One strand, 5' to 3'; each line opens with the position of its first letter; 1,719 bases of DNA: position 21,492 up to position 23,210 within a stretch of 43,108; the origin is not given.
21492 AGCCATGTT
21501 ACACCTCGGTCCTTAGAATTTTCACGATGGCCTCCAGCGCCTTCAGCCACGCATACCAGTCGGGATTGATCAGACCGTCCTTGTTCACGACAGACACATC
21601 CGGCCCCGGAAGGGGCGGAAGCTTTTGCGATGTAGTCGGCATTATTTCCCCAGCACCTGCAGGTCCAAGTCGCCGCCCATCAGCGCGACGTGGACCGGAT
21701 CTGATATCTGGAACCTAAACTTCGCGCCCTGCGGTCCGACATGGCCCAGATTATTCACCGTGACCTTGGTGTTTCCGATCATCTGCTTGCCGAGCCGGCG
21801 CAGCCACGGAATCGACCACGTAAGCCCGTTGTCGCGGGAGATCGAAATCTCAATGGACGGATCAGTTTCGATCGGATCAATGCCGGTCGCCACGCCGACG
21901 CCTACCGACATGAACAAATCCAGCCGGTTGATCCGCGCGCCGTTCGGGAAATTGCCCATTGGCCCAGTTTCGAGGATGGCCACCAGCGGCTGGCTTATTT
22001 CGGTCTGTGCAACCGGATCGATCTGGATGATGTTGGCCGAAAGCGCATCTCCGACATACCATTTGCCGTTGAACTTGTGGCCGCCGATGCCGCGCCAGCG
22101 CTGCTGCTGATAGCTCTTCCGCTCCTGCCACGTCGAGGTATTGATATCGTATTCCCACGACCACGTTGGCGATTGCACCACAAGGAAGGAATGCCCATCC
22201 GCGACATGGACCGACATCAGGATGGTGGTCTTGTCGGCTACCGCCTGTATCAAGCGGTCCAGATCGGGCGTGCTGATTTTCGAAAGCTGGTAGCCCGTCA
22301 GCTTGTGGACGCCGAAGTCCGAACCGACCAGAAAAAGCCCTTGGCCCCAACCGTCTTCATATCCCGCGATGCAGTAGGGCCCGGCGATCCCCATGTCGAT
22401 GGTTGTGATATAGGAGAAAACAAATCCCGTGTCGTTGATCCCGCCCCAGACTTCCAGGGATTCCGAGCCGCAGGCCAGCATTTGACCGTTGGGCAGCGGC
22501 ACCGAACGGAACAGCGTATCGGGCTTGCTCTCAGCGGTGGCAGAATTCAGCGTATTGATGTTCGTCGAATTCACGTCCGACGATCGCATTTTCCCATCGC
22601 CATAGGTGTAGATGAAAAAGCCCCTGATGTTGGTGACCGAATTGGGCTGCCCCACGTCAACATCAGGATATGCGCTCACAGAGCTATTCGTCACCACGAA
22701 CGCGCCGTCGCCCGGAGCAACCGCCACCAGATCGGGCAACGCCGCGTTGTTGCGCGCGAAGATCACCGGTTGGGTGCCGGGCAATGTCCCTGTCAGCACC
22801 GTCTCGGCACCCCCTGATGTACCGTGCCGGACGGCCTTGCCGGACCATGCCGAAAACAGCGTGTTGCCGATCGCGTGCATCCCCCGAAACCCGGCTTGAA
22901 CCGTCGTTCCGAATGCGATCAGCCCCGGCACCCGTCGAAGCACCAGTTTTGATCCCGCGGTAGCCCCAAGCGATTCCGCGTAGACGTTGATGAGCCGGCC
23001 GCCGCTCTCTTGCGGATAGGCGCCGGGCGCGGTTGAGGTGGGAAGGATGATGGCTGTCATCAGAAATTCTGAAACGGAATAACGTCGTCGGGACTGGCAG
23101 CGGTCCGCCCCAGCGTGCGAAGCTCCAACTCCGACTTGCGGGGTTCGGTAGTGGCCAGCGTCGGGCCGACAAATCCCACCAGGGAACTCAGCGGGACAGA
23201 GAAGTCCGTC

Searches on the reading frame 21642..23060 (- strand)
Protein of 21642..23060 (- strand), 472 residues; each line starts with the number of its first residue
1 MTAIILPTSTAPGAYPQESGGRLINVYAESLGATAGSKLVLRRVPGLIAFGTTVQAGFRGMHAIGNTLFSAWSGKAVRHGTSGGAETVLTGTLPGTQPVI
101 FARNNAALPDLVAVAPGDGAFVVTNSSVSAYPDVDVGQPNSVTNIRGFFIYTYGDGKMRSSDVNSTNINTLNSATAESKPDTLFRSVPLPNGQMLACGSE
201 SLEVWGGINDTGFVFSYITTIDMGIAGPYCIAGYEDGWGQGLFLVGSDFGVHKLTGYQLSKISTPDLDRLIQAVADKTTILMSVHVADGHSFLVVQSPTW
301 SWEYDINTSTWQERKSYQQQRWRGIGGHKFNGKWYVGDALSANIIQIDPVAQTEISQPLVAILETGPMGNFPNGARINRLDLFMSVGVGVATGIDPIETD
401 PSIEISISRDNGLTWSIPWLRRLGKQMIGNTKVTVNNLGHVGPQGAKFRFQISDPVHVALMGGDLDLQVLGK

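Call 77: search_protein_families(library=phrogs, proteins=[window:21642-23060:-], max_evalue=0.001)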
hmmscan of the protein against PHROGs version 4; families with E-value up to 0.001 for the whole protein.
window:21642-23060:- (472 aa): 1 family
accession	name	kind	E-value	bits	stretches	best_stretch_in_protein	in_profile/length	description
phrog_578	-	connector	1.3e-80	272.2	1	4-467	6-469/486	head closure Hc3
